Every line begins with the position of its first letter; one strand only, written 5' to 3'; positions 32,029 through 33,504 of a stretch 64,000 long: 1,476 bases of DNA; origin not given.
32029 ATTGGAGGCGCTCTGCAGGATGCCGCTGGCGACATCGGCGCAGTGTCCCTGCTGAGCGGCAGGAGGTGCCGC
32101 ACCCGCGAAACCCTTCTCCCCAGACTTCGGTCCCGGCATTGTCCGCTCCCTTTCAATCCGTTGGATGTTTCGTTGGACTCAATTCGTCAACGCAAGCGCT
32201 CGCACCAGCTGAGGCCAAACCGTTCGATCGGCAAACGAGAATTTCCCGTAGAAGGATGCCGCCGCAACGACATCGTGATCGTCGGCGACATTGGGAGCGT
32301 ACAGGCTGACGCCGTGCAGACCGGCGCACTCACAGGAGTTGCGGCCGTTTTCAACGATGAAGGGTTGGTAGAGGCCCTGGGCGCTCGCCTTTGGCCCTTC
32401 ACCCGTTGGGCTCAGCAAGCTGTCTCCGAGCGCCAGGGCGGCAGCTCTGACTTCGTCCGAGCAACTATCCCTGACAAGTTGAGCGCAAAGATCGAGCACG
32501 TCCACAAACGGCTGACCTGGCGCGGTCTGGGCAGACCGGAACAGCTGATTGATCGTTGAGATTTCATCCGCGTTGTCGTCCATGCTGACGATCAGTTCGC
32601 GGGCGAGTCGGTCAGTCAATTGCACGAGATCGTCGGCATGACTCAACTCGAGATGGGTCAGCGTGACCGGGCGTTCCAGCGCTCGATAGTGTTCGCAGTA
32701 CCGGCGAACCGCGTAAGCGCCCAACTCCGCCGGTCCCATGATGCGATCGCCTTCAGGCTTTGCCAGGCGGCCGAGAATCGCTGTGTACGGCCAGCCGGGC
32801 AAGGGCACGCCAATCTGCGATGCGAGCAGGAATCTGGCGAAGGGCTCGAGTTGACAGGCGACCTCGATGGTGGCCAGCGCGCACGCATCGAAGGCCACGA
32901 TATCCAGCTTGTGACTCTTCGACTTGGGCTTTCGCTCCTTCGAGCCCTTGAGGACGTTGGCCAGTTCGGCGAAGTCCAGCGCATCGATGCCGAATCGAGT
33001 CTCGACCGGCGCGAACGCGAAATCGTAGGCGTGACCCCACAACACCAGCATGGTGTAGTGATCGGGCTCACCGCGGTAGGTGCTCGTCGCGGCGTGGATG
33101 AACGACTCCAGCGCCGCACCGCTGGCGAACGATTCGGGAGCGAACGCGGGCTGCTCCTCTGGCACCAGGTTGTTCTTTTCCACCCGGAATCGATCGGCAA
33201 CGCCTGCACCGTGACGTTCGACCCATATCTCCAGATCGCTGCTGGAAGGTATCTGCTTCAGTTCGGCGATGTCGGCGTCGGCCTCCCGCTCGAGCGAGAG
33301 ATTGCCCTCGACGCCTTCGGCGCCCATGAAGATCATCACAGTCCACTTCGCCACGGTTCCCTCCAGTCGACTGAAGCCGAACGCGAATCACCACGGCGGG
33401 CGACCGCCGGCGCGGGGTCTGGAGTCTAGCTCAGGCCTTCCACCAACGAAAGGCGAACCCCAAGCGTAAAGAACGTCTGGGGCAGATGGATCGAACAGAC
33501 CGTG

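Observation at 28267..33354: Three-gene operon pairing a cytoplasmic clostripain-like (C11) protease with an exported TPR-CHAT protease and a Cys-rich small ORF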

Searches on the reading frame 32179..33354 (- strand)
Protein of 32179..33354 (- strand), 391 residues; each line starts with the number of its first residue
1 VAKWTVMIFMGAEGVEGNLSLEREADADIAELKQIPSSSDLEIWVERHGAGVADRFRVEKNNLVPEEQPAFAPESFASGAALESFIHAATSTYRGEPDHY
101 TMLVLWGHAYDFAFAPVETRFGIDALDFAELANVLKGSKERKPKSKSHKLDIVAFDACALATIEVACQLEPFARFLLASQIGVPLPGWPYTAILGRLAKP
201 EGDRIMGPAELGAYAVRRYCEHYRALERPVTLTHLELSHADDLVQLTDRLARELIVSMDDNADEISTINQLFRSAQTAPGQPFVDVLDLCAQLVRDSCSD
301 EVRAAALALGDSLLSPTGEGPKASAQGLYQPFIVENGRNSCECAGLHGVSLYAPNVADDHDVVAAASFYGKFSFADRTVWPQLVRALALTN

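Call 6: search_protein_families(library=pfam, proteins=[window:32179-33354:-], max_evalue=0.1)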
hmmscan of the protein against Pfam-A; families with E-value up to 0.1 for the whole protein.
window:32179-33354:- (391 aa): 1 family
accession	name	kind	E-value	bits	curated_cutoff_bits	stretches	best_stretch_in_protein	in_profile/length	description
PF03415.19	Peptidase_C11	-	1.9e-26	93.9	25.8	1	19-290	7-274/359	Clostripain family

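Call 7: search_protein_families(library=ncbifam, proteins=[window:32179-33354:-], max_evalue=0.1)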
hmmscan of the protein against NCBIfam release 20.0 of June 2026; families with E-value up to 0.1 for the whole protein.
window:32179-33354:- (391 aa): 1 family
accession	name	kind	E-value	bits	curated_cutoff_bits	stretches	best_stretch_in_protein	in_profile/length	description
TIGR02806.2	clostrip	equivalog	0.00088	18.2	550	1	145-204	164-228/472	clostripain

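Call 12: search_solved_structures(query=window:32179-33354:-, max_evalue=1, show_alignments=3)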
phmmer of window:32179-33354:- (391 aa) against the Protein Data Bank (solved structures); distinct sequences matched with E-value up to 1: 8.
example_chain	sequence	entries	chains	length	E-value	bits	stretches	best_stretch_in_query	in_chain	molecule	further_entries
6mzo_A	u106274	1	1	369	3.8e-05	26.2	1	80-205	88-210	Inactive Zymogen C11 Protease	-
6n9j_A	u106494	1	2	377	0.00016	24.1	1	17-197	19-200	Clostripain-related protein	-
3uws_B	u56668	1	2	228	0.00035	23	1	149-198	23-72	hypothetical protein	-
4yec_B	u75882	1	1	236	0.00037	22.9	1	149-198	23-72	Clostripain family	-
5dyn_B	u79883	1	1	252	0.00089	21.7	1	149-201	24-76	Putative peptidase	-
9cip_A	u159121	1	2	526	0.077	15.3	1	146-200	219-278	Clostripain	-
5l20_B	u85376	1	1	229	0.24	13.7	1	148-193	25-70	Clostripain-related protein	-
6nag_A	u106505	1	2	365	0.35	13.2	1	146-193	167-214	Clostripain-related protein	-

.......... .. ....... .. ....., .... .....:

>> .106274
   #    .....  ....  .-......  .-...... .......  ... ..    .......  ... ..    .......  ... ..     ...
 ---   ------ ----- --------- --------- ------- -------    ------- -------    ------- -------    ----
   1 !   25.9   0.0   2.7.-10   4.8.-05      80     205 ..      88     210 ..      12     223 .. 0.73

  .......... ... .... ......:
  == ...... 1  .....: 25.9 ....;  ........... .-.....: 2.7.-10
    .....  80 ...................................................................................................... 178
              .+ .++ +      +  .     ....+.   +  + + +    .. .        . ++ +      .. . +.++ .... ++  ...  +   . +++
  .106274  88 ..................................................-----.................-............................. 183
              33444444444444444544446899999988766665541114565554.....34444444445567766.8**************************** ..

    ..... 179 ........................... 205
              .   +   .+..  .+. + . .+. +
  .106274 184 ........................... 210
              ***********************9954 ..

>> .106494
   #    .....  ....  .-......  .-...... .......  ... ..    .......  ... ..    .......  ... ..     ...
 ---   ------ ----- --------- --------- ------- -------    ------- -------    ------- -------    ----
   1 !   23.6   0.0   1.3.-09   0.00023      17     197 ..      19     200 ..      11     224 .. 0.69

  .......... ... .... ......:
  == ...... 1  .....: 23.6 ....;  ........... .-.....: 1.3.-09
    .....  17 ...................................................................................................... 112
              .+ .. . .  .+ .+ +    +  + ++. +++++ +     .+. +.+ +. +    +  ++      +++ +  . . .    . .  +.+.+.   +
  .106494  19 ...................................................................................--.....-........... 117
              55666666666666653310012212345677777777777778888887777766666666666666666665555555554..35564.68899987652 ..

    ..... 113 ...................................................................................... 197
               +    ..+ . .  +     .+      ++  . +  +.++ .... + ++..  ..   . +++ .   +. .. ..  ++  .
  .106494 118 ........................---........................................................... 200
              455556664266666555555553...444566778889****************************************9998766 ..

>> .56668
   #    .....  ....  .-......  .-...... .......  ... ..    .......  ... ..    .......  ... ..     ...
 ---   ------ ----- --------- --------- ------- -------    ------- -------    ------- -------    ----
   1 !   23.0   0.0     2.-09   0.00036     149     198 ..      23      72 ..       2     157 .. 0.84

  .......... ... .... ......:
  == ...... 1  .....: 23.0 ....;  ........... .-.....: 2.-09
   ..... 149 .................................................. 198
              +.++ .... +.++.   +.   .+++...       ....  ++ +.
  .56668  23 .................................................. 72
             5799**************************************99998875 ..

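Call 13: search_protein_families(library=padloc, proteins=[window:32179-33354:-], max_evalue=0.01)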
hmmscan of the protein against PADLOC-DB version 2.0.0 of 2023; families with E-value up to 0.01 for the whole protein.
window:32179-33354:- (391 aa): 0 families

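Call 14: find_homologous_proteins(query=window:32179-33354:-, max_evalue=0.00001)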
Query window:32179-33354:- (391 aa): 370 proteins with E <= 0.00001 among 8000 candidates; the best 120 are listed.
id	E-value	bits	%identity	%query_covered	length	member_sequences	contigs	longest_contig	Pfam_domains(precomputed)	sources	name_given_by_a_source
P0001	8.7e-261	882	100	100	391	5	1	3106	PF03415.20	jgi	-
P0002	1.8e-164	565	66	99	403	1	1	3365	PF03415.20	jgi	jgi:Clostripain family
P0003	6.6e-148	511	62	98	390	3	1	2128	PF03415.20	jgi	jgi:hypothetical protein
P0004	3.0e-131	456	67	80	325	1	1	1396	PF03415.20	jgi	jgi:hypothetical protein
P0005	3.1e-129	450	57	99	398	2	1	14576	PF03415.20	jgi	jgi:hypothetical protein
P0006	2.0e-126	440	55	99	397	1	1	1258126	PF03415.20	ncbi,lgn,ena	-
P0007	5.0e-126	439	55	100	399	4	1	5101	PF03415.20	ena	-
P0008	5.1e-123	429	56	99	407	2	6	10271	PF03415.20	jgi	-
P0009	1.5e-122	427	55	100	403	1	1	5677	PF03415.20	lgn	-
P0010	4.5e-122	426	55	99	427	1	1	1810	PF03415.20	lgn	-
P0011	4.2e-121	423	53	100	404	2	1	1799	PF03415.20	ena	-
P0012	2.5e-120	420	51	99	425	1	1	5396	PF03415.20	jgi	jgi:hypothetical protein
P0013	4.1e-120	419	53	100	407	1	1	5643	PF03415.20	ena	-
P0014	1.8e-119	417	54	99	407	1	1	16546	PF03415.20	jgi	jgi:Clostripain family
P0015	2.1e-118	414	54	100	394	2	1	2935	PF03415.20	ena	-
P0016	4.2e-118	413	51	100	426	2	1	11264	PF03415.20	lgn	-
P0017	4.7e-118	413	55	98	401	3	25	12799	PF03415.20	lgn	-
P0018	7.3e-117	409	54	98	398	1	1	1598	PF03415.20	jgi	jgi:hypothetical protein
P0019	6.7e-116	406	52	100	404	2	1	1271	PF03415.20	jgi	jgi:hypothetical protein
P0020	3.6e-115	403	54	100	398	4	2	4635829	PF03415.20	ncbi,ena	-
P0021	5.2e-111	390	51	99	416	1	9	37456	PF03415.20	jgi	jgi:hypothetical protein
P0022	8.7e-111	389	51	99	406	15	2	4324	PF03415.20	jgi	jgi:hypothetical protein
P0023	4.7e-110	386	49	99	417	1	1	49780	PF03415.20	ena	-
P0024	2.9e-109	384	49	99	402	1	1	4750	PF03415.20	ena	-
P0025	2.9e-109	384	50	99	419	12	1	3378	PF03415.20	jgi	jgi:hypothetical protein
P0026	1.4e-108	382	49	99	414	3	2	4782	PF03415.20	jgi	-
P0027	2.2e-107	378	51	99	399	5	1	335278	PF03415.20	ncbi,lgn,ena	-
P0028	3.9e-106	373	49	99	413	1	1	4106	PF03415.20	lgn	-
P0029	1.2e-105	372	50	99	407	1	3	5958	PF03415.20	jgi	jgi:Clostripain family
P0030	1.2e-105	372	50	99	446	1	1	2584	PF03415.20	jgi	jgi:hypothetical protein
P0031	1.8e-105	371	51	98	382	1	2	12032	PF03415.20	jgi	jgi:hypothetical protein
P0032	4.0e-105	370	49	99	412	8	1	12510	PF03415.20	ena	-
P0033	3.7e-104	367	49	98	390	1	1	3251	PF03415.20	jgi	jgi:hypothetical protein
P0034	4.1e-104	367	48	99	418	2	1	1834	PF03415.20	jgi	jgi:hypothetical protein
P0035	7.6e-104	366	49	99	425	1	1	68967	PF03415.20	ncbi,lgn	-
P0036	1.3e-103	365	48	99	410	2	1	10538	PF03415.20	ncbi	-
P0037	1.5e-103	365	51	99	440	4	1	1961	PF03415.20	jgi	-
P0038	3.0e-103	364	48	97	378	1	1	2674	PF03415.20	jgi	jgi:hypothetical protein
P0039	1.1e-102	362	48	99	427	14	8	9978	PF03415.20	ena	-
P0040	1.2e-102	362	47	99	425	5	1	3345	PF03415.20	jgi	jgi:cysteine peptidase C11 family protein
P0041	1.4e-102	362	50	98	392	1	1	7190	PF03415.20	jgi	jgi:hypothetical protein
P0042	3.0e-102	361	49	99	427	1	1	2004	PF03415.20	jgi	jgi:Clostripain family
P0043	5.6e-102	360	50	98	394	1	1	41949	PF03415.20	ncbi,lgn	-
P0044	1.6e-101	358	50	99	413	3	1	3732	PF03415.20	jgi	jgi:hypothetical protein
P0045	1.9e-101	358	50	98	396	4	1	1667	PF03415.20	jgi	-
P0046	2.8e-101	357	56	75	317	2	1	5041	PF03415.20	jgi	jgi:hypothetical protein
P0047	4.8e-101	357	48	99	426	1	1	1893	PF03415.20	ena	-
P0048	4.9e-101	357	49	98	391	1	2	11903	PF03415.20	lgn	-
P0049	1.0e-100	356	48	98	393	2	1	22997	PF03415.20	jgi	-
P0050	5.3e-100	353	48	98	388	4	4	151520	PF03415.20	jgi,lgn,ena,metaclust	jgi:hypothetical protein|metaclust:\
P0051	9.6e-100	352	49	99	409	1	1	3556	PF03415.20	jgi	jgi:hypothetical protein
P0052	1.7e-99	352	48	99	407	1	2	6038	PF03415.20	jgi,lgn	-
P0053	1.9e-99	351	48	98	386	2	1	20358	PF03415.20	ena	-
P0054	2.5e-99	351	48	97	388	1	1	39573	PF03415.20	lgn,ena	-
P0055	3.7e-99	351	48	99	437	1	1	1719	PF03415.20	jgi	jgi:cysteine peptidase C11 family protein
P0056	6.6e-99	350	51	99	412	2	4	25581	PF03415.20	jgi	jgi:Clostripain family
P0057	1.0e-98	349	46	99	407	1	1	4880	PF03415.20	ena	-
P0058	1.2e-98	349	48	100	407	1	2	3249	PF03415.20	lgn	-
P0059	1.3e-98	349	47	99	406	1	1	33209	PF03415.20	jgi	jgi:Clostripain family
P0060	7.9e-98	346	47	99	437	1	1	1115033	PF03415.20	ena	-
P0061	9.6e-98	346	48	99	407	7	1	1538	PF03415.20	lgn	-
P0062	1.5e-97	345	49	99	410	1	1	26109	PF03415.20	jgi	jgi:hypothetical protein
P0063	1.6e-97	345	48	98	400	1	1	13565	PF03415.20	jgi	jgi:hypothetical protein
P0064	1.6e-97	345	48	99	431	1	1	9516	PF03415.20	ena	-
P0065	2.3e-97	345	47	97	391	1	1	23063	PF03415.20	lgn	-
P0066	2.3e-97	345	45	99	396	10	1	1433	PF03415.20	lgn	-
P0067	2.8e-97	344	47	99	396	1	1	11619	PF03415.20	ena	-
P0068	3.0e-97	344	48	99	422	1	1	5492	PF03415.20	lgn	-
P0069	3.8e-97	344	48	99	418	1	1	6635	PF03415.20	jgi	-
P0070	3.9e-97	344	48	99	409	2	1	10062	PF03415.20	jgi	jgi:hypothetical protein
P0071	4.3e-97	344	48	99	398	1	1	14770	PF03415.20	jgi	jgi:hypothetical protein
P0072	4.5e-97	344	49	99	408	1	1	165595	PF03415.20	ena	-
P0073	7.3e-97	343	46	99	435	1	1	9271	PF03415.20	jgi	jgi:hypothetical protein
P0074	7.3e-97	343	50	99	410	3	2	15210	PF03415.20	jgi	jgi:hypothetical protein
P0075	9.0e-97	343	49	99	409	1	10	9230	PF03415.20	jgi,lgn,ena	jgi:Clostripain family.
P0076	9.6e-97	343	48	99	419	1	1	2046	PF03415.20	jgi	jgi:hypothetical protein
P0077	9.8e-97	343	47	99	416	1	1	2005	PF03415.20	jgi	jgi:hypothetical protein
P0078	1.2e-96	342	47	98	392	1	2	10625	PF03415.20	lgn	-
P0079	1.2e-96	342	46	99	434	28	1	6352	PF03415.20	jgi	-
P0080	1.8e-96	342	49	99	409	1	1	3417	PF03415.20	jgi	-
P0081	1.8e-96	342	49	99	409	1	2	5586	PF03415.20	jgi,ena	-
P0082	2.0e-96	342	50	99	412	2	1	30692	PF03415.20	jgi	jgi:hypothetical protein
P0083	2.1e-96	341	48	99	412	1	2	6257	PF03415.20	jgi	jgi:hypothetical protein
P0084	2.3e-96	341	49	99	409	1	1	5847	PF03415.20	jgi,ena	-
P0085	2.3e-96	341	49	99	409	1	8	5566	PF03415.20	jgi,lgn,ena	-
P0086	2.7e-96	341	47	98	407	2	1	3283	PF03415.20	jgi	-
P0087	3.0e-96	341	49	99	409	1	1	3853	PF03415.20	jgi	-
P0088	3.5e-96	341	49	99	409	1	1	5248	PF03415.20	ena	-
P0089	4.1e-96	341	49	98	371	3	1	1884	PF03415.20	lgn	-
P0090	5.3e-96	340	47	99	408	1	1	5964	PF03415.20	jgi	jgi:hypothetical protein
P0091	7.4e-96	340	47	99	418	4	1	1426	PF03415.20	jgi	jgi:hypothetical protein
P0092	7.7e-96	340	47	99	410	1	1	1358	PF03415.20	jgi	-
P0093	1.5e-95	339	48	99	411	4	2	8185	PF03415.20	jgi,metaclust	metaclust:\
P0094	2.3e-95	338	47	100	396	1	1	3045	PF03415.20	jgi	jgi:hypothetical protein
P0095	4.9e-95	337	48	99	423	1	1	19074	PF03415.20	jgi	jgi:hypothetical protein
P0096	5.4e-95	337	46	99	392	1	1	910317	PF03415.20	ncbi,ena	-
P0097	7.2e-95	336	48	99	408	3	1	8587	PF03415.20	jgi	jgi:hypothetical protein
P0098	1.0e-94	336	47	98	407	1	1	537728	PF03415.20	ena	-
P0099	1.6e-94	335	48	99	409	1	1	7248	PF03415.20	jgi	jgi:hypothetical protein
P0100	2.1e-94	335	46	99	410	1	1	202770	PF03415.20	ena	-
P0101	2.1e-94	335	47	99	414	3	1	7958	PF03415.20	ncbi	ncbi:MAG: clostripain-related cysteine peptidase [Vicinamibacterales bacterium]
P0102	2.2e-94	335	47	99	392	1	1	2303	PF03415.20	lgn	-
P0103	2.6e-94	335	48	98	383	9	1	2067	PF03415.20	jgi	jgi:hypothetical protein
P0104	4.5e-94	334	46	97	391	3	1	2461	PF03415.20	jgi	-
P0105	4.6e-94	334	46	99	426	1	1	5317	PF03415.20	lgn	-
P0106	7.6e-94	333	47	99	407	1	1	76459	PF03415.20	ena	-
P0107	1.1e-93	333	47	99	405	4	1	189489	PF03415.20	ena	-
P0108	1.1e-93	332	46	99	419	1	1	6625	PF03415.20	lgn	-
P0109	1.5e-93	332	47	99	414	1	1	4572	PF03415.20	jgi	jgi:hypothetical protein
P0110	1.7e-93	332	48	99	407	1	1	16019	PF03415.20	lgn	-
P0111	1.8e-93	332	47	99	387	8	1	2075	PF03415.20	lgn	-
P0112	1.9e-93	332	47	99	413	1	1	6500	PF03415.20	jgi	jgi:hypothetical protein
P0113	2.0e-93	332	47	98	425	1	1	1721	PF03415.20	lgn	-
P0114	2.5e-93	331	44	98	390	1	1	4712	PF03415.20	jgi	jgi:hypothetical protein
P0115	2.5e-93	331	48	99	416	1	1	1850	PF03415.20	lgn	-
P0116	2.6e-93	331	47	99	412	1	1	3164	PF03415.20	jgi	jgi:Clostripain family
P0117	3.3e-93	331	47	99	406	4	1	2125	PF03415.20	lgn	-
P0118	3.6e-93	331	47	99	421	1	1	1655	PF03415.20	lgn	-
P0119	4.1e-93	331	48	99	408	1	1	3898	PF03415.20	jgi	jgi:hypothetical protein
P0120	4.1e-93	331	46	99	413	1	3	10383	PF03415.20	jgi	jgi:hypothetical protein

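Call 16: find_related_loci(query=A1, collection=genome_contigs, flank=10000)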
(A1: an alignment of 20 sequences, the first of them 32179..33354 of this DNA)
Query A1 (391 aa) in genome_contigs; peptide patterns used: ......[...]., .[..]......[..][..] (x = any residue, [..] = any of these).
70 stretches matched a pattern; 31 encode a relative of the query (tblastn E <= 1e-3); 31 distinct loci.
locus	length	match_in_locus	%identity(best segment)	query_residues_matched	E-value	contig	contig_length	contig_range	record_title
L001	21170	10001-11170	55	3-389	6e-133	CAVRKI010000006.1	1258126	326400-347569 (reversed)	MAG: uncultured Acidobacteriota bacterium isolate MFD09730.bin.2.47 genome assembly, contig: contig_7448, whole genome s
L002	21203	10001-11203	55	4-391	7e-129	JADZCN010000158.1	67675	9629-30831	MAG: Acidobacteria bacterium isolate SJ725 c_000001709183, whole genome shotgun sequence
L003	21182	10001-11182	53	1-391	1e-122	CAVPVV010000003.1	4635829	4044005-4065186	MAG: uncultured Acidobacteriota bacterium isolate MFD00392.bin.1.354 genome assembly, contig: contig_6450, whole genome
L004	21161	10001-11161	46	3-388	4e-101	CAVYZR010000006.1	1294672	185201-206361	MAG: uncultured Acidobacteriota bacterium isolate MFD02242.bin.1.228 genome assembly, contig: contig_6037, whole genome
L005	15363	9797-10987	46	3-391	3e-98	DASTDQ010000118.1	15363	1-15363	MAG TPA_asm: Vicinamibacterales bacterium isolate SMAG_U825 k141_712957, whole genome shotgun sequence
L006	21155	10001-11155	47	3-388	4e-98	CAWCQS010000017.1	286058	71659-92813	MAG: uncultured Acidobacteriota bacterium isolate MFD05176.bin.1.177 genome assembly, contig: contig_60561, whole genome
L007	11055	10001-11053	49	3-345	1e-97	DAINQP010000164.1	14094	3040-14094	MAG TPA_asm: Vicinamibacterales bacterium isolate CTOTU21637 NODE_1415_length_14094_cov_5.641641, whole genome shotgun s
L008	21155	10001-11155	47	3-388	7e-97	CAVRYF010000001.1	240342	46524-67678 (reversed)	MAG: uncultured Acidobacteriota bacterium isolate MFD02242.bin.2.257 genome assembly, contig: contig_1142, whole genome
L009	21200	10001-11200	47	2-388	3e-94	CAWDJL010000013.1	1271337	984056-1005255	MAG: uncultured Acidobacteriota bacterium isolate MFD00962.bin.1.9 genome assembly, contig: contig_8268, whole genome sh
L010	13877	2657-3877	44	2-388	5e-94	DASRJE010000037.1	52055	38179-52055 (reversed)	MAG TPA_asm: Vicinamibacterales bacterium isolate SMAG_U10128 k141_1570465, whole genome shotgun sequence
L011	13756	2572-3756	44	3-388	5e-93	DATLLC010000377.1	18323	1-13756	MAG TPA_asm: Vicinamibacterales bacterium isolate SMAG_U13738 k141_870183, whole genome shotgun sequence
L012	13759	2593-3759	45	3-388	2e-92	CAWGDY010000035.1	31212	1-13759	MAG: Vicinamibacterales bacterium isolate MFD02242.bin.1.84 genome assembly, contig: contig_50792, whole genome shotgun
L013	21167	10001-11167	45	3-388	2e-92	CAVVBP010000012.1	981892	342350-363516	MAG: Vicinamibacterales bacterium isolate MFD02809.bin.1.263 genome assembly, contig: contig_57777, whole genome shotgun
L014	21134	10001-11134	46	3-383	3e-92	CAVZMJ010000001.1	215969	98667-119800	MAG: uncultured Acidobacteriota bacterium isolate MFD02242.bin.2.7 genome assembly, contig: contig_10268, whole genome s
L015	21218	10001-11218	43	3-388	8e-90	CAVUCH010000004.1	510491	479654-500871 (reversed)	MAG: Vicinamibacteria bacterium isolate MFD02840.bin.3.332 genome assembly, contig: contig_12512, whole genome shotgun s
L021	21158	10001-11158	41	3-388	8e-66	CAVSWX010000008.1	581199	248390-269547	MAG: uncultured Acidobacteriota bacterium isolate MFD05567.bin.2.7 genome assembly, contig: contig_17672, whole genome s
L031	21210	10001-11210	43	2-388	1e-51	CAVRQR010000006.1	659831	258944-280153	MAG: uncultured Acidobacteriota bacterium isolate MFD04850.bin.2.84 genome assembly, contig: contig_23871, whole genome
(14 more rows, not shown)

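Call 62: predict_structure(alignment_id=A1)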
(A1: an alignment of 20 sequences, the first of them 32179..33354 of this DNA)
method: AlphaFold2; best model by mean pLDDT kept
length: 391 residues; sequences in the alignment: 20
mean_pLDDT: 76.3   pTM: 0.82
mean pLDDT of the five models: 76.3, 76.2, 76.0, 75.0, 74.0
residues with pLDDT >= 90: 98; 70-90: 180; 50-70: 60; < 50: 53
segments of 3 or more residues with pLDDT < 50: 15-17, 109-126, 181-184, 316-331, 337-346
pLDDT, mean of each block of 10 residues (from residue 1): 88 60 86 92 87 86 84 66 87 80 75 39 45 75 63 76 85 83 59 90 85 82 62 83 94 94 89 85 86 91 93 56 42 50 54 82 72 86 86 46
secondary structure, 60 per line:
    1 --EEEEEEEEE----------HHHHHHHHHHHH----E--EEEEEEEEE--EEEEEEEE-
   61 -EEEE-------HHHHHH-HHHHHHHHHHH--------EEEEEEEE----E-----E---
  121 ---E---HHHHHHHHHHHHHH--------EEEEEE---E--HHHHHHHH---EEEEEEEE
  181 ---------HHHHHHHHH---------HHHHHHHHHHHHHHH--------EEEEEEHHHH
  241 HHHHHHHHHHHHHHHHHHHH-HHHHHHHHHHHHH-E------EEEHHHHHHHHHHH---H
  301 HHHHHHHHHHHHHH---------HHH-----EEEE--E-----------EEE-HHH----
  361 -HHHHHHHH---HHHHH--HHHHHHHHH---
elements in order: E3-11 H22-33 E41-49 E52-59 E62-65 H73-78 H80-90 E99-106 H128-141 E150-155 H162-169 E173-180 H190-198 H208-222 E231-236 H237-260 H262-274 E283-285 H286-296 H300-314 E332-335 E350-352 H362-369 H373-377 H380-388
